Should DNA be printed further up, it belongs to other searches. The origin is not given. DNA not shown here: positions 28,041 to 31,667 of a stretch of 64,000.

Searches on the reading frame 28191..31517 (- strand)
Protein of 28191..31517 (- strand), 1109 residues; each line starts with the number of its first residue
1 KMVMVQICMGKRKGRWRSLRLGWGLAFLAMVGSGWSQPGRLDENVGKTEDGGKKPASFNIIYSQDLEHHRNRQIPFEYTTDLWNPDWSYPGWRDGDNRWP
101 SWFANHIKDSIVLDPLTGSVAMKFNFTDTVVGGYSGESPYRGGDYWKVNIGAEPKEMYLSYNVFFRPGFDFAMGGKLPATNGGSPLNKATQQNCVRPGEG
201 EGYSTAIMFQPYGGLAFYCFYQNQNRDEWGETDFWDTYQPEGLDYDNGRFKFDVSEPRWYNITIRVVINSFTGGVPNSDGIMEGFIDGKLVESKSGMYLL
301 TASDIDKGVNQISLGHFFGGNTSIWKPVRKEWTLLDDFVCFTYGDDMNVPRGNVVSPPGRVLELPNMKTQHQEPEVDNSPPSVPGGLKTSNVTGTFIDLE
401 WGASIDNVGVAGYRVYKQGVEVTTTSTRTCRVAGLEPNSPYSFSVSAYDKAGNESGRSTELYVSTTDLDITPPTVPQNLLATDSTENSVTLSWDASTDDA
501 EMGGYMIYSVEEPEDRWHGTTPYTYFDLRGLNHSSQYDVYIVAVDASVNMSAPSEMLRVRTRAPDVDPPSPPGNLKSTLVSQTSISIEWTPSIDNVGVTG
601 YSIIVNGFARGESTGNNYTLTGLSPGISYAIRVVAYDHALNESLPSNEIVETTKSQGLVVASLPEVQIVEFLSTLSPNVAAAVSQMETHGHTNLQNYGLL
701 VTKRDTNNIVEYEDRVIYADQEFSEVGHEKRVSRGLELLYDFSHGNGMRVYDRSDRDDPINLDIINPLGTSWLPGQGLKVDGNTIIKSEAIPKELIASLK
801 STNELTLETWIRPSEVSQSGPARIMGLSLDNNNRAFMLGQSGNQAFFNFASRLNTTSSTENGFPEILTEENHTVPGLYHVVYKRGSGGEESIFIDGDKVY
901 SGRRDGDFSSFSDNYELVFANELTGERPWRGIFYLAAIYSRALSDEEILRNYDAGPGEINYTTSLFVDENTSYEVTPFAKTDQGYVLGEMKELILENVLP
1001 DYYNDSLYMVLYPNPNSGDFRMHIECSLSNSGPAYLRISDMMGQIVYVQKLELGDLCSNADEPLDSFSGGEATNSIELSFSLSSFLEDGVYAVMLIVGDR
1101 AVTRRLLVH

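Call 21: search_protein_families(library=pfam, proteins=[window:28191-31517:-], max_evalue=0.001)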
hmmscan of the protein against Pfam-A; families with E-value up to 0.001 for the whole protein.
window:28191-31517:- (1109 aa): 5 families
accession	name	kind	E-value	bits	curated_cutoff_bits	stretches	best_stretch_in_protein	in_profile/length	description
PF00041.27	fn3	-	4.6e-31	107.3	25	3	570-647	1-79/84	Fibronectin type III domain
PF21294.4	Polysacc_lyase_14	-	1.2e-21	77.8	27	1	142-334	27-211/215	Polysaccharide lyase 14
PF13385.13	Laminin_G_3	-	2.9e-14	53.9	27.6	1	798-948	13-150/151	Concanavalin A-like lectin/glucanases superfamily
PF16893.11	fn3_2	-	8.5e-07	29.5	27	0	381-453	3-79/89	Fibronectin type III domain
PF25059.1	FN3_DSCAM-DSCAML_C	-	0.00023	21.9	39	0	425-456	42-73/89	DSCAM/DSCAML C-terminal Fn3-like domain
